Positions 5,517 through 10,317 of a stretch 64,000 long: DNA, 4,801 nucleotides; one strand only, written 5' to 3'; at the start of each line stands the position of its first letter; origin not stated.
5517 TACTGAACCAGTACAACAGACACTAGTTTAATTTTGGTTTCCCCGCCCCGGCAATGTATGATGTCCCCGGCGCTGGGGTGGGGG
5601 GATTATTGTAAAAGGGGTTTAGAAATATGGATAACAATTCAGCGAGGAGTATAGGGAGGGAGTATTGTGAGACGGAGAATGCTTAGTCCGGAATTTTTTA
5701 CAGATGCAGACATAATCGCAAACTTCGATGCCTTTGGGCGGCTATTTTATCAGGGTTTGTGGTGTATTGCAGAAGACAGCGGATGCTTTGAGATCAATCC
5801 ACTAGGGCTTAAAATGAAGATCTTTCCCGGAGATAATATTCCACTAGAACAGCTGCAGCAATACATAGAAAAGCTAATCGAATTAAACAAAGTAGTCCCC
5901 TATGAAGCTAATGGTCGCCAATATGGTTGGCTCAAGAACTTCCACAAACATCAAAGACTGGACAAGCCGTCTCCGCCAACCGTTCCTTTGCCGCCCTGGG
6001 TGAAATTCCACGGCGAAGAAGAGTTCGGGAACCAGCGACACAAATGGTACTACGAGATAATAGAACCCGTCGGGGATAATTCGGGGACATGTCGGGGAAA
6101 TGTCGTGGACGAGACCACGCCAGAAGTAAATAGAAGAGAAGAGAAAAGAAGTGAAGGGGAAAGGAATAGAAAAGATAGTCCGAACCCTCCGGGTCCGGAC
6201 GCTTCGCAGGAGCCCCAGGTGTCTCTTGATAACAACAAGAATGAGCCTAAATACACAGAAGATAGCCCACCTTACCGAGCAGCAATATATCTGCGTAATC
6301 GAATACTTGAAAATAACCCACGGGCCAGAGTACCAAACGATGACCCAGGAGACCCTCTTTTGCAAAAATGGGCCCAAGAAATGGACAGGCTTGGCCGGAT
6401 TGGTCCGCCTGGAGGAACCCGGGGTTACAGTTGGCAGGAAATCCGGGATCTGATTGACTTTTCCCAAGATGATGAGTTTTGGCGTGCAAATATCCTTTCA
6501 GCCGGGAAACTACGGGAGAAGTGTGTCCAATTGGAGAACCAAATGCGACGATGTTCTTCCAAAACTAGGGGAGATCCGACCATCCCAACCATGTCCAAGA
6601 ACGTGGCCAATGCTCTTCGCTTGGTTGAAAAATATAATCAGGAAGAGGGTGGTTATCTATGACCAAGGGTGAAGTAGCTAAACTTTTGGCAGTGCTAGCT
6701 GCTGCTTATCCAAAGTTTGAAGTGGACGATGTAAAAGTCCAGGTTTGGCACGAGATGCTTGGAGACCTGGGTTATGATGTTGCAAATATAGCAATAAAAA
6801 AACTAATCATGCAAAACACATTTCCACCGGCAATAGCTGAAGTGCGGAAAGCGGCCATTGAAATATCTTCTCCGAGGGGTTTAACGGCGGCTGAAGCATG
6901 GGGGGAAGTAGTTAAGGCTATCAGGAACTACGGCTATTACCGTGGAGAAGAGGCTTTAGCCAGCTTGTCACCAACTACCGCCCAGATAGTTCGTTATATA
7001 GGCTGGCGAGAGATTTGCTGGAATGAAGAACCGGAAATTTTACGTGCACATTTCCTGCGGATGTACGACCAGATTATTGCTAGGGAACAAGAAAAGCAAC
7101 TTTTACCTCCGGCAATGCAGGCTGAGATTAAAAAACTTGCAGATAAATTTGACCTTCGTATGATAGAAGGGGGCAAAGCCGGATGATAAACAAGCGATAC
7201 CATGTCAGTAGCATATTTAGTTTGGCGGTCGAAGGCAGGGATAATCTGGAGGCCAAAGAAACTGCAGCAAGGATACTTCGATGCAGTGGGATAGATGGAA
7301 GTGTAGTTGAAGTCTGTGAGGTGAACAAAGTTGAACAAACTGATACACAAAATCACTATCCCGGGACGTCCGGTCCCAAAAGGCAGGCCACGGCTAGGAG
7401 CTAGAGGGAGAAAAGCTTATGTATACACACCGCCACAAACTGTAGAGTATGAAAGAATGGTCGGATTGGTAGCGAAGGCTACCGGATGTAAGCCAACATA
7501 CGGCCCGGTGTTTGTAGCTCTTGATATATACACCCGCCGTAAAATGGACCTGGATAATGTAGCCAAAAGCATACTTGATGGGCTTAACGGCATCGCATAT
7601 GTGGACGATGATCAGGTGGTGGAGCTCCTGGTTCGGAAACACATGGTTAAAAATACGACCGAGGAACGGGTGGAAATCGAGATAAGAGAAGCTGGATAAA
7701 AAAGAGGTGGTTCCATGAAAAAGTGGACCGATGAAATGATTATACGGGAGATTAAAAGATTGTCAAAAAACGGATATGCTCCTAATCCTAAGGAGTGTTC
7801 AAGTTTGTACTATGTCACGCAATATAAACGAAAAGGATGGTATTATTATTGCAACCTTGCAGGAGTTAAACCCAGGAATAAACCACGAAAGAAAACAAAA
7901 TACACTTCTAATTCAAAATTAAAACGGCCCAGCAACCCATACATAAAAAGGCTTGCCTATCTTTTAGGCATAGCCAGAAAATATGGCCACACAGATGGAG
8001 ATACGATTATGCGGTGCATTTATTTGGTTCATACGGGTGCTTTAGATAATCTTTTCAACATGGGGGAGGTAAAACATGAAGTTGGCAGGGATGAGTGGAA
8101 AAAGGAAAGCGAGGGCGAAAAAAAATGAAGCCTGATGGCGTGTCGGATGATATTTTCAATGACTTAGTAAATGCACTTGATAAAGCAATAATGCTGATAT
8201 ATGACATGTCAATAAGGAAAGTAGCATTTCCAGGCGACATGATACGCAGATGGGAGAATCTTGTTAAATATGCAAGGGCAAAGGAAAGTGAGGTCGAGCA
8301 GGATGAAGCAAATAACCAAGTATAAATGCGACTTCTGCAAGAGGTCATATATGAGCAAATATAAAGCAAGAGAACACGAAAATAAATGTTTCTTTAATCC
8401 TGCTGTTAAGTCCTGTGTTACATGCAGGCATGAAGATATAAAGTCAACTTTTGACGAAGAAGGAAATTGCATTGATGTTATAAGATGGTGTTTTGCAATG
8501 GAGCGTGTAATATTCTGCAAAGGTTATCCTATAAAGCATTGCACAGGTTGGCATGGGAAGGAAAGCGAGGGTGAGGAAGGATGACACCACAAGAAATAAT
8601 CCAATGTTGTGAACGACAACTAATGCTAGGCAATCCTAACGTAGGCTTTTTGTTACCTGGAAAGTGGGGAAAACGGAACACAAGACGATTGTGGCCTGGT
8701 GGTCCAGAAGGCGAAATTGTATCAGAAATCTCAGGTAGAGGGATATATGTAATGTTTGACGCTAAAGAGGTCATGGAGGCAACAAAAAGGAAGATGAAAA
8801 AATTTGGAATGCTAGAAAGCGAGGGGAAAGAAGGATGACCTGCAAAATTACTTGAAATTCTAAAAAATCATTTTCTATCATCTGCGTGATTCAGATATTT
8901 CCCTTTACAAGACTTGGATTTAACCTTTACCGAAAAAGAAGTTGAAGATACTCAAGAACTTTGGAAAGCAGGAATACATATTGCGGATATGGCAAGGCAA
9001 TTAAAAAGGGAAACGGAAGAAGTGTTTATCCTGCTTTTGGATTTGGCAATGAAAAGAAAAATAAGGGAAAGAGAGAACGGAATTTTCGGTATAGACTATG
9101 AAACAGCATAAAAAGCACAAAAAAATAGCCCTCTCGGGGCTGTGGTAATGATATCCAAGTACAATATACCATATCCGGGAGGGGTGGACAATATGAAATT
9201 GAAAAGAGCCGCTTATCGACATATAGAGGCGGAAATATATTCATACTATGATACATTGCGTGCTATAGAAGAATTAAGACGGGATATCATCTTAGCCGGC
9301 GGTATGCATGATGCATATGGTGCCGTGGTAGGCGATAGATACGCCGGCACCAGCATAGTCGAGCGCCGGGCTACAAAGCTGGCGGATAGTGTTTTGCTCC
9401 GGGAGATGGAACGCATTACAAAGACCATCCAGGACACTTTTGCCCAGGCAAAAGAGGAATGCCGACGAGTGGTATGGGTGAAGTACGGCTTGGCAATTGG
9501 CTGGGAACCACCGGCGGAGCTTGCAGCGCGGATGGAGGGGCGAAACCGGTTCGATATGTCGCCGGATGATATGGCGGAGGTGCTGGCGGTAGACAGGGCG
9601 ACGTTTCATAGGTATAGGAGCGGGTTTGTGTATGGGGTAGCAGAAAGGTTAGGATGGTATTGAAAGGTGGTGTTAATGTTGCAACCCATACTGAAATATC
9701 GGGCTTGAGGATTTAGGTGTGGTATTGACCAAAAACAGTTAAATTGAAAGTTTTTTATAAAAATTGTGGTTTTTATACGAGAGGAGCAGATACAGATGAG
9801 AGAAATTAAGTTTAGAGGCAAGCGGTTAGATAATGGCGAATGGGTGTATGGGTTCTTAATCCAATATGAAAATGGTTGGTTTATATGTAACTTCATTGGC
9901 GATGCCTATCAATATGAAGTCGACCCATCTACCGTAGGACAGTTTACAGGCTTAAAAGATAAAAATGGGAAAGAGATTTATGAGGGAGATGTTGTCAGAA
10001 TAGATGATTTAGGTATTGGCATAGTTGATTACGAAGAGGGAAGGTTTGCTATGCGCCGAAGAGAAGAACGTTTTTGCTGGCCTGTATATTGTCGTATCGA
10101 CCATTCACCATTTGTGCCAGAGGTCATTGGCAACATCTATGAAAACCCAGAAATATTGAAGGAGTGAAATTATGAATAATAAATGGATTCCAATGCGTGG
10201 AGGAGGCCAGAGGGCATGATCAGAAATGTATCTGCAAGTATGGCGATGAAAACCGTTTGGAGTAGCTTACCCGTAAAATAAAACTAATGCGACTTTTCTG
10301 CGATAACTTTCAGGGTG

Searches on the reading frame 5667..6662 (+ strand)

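Call 75: search_protein_families(library=phrogs, proteins=[window:5667-6662:+], max_evalue=0.00001)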
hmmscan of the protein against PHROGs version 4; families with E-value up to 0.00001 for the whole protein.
window:5667-6662:+ (331 aa): 10 families
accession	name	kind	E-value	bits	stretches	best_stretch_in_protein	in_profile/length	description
phrog_2149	-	DNA, RNA and nucleotide metabolism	8.4e-29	102.3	1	1-301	1-271/289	replication initiation protein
phrog_1408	-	DNA, RNA and nucleotide metabolism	3.2e-21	77.1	1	1-183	2-178/302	replication initiation protein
phrog_16167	-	DNA, RNA and nucleotide metabolism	7e-21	76.3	1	1-200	2-177/315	replication initiation protein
phrog_2514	-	DNA, RNA and nucleotide metabolism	1.2e-19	71.7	1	17-301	33-250/270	DnaD-like helicase loader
phrog_12556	-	DNA, RNA and nucleotide metabolism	8.2e-15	56.1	1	2-97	3-94/347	replication initiation protein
phrog_391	-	DNA, RNA and nucleotide metabolism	3.4e-12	47.6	1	147-300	127-274/298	replication initiation O-like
phrog_4880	-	DNA, RNA and nucleotide metabolism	1.1e-11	45.7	1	178-303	151-268/304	replisome organizer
phrog_2357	-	unknown function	2.2e-11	44.8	1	192-301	9-106/124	-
phrog_17247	-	unknown function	1.5e-09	38.6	1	2-97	3-94/295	-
phrog_22834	-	unknown function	4.4e-08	33.8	1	256-295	199-238/310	-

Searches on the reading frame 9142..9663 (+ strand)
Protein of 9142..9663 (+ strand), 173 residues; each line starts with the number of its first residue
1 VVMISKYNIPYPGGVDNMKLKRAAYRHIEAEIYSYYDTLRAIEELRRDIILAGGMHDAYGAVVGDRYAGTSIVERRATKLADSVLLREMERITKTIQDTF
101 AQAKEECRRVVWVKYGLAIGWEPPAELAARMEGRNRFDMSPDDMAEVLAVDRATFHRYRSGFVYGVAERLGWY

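Call 4: search_protein_families(library=pfam, proteins=[window:9142-9663:+], max_evalue=1)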
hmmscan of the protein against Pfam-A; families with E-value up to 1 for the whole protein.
window:9142-9663:+ (173 aa): 3 families
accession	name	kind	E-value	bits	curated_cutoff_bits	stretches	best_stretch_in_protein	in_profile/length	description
PF20432.4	Xre-like-HTH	-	0.0037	17.9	25.8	1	136-159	21-44/63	Antitoxin Xre-like helix-turn-helix domain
PF19655.4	DUF6158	-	0.022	15.2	26.8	1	77-105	4-32/66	Family of unknown function (DUF6158)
PF08278.16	DnaG_DnaB_bind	-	0.18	12.6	29.1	1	38-108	28-98/124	DNA primase DnaG DnaB-binding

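Call 5: search_protein_families(library=phrogs, proteins=[window:9142-9663:+], max_evalue=0.1)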
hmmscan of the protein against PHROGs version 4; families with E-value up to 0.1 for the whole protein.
window:9142-9663:+ (173 aa): 1 family
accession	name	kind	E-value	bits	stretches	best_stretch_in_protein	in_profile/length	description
phrog_36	-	transcription regulation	3.4e-10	40.9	1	16-173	44-190/220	transcriptional regulator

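Call 15: search_protein_families(library=ncbifam, proteins=[window:9142-9663:+], max_evalue=0.1)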
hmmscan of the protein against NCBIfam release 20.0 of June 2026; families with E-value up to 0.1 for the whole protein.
window:9142-9663:+ (173 aa): 1 family
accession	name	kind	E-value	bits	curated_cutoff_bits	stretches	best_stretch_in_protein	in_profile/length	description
TIGR01636.1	phage_rinA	subfamily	1.5e-08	34.9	31.9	1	20-115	1-95/134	phage transcriptional regulator, RinA family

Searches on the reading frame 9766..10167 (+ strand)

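Call 4: search_protein_families(library=pfam, proteins=[window:9766-10167:+], max_evalue=1)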
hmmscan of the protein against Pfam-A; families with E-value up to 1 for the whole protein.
window:9766-10167:+ (133 aa): 1 family
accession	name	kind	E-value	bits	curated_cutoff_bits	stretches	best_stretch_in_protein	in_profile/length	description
PF09643.15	YopX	-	2.4e-20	73.3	22.4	1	15-132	1-128/128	YopX protein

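Call 5: search_protein_families(library=phrogs, proteins=[window:9766-10167:+], max_evalue=0.1)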
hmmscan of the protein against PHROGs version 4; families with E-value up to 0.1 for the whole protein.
window:9766-10167:+ (133 aa): 8 families
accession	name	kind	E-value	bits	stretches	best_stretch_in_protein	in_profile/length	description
phrog_98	-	unknown function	9.9e-34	117.6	1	4-133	18-152/208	-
phrog_8684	-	unknown function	3.4e-30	106.2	2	11-104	2-109/164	-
phrog_31057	-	unknown function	2.6e-06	27.9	1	13-82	4-81/309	-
phrog_24347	-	unknown function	6.3e-05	23.3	1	55-131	170-241/245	-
phrog_25196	-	unknown function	6.4e-05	23.7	1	11-48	1-39/122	-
phrog_9246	-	unknown function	0.0074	17.5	1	59-78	55-74/82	-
phrog_9107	-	unknown function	0.047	14.2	0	57-79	59-81/209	-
phrog_13985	-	unknown function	0.057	14.5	0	39-57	13-31/61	-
